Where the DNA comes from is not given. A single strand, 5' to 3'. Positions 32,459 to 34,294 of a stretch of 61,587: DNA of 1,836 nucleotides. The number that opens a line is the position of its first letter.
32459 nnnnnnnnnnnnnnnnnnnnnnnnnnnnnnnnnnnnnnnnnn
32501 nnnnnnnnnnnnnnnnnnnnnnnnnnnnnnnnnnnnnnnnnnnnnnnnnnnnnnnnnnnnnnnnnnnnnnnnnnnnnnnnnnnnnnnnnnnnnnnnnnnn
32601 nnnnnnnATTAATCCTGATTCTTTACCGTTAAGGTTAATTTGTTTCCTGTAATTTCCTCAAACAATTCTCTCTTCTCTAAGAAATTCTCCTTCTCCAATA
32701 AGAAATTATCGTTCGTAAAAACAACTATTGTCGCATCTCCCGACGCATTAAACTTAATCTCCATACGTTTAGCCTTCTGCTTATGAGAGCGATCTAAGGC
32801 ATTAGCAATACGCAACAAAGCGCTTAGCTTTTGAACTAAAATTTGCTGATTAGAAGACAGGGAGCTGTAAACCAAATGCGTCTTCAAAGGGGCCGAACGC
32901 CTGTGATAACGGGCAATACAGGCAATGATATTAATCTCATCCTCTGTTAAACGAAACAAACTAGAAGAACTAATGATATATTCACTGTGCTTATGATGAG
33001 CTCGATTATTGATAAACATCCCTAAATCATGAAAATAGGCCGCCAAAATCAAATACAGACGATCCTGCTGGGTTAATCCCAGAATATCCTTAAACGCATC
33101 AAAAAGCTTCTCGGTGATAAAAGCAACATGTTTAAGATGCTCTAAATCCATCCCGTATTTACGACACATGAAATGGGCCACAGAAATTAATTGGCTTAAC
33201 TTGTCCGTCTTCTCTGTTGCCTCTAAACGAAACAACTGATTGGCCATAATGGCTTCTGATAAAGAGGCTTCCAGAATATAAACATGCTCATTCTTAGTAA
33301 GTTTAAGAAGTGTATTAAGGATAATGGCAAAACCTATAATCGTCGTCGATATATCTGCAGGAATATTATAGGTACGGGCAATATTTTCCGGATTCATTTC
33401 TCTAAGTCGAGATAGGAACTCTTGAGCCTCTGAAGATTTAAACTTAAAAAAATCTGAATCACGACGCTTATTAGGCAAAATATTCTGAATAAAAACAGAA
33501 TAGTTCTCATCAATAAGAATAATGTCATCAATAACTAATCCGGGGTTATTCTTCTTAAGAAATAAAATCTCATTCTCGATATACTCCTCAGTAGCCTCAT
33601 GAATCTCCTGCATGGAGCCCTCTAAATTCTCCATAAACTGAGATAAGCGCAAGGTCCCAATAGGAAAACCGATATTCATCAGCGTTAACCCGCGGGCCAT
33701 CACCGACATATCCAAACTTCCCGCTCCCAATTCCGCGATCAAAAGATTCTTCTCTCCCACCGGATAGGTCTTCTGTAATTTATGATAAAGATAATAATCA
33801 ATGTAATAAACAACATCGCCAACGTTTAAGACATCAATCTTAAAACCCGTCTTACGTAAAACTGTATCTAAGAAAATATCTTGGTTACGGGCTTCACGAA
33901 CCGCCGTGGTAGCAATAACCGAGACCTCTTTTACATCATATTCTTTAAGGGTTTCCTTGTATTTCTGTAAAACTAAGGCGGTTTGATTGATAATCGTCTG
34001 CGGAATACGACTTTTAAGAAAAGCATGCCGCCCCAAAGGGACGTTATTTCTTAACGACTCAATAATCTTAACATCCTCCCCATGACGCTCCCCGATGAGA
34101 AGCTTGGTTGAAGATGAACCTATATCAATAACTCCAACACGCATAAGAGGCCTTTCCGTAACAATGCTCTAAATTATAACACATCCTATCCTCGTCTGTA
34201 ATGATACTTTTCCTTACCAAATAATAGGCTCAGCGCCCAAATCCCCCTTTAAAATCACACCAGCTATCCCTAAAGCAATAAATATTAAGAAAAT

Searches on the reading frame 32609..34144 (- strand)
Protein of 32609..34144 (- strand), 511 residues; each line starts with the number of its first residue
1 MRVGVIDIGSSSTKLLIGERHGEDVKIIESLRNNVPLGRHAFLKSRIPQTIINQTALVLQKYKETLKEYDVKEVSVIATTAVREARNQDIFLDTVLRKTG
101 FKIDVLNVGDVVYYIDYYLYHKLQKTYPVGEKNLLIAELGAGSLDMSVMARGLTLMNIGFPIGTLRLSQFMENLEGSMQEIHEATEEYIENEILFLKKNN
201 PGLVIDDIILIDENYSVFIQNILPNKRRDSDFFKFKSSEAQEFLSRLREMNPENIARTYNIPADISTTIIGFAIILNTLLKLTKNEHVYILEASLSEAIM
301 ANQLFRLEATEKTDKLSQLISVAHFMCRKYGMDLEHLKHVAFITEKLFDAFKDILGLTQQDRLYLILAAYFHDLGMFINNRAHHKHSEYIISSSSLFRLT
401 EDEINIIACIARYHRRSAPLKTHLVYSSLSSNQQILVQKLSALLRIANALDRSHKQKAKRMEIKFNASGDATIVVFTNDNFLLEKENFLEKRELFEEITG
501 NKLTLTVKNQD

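Call 82: search_protein_families(library=pfam, proteins=[window:32609-34144:-], max_evalue=0.00001)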
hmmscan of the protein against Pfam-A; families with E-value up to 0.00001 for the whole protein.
window:32609-34144:- (511 aa): 4 families
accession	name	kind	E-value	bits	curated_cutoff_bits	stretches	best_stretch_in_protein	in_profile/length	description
PF21447.3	Ppx-GppA_III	-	5e-25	88.8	27.3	1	326-496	9-175/177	Ppx/GppA phosphatase, domain III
PF02541.22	Ppx-GppA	-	1.5e-19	71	27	1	24-198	9-178/285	Ppx/GppA phosphatase family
PF24391.1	HD-CE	-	1.1e-10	42.1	27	1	333-451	8-186/263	HD-CE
PF01966.28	HD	-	5.2e-08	33.6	22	1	334-453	2-113/116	HD domain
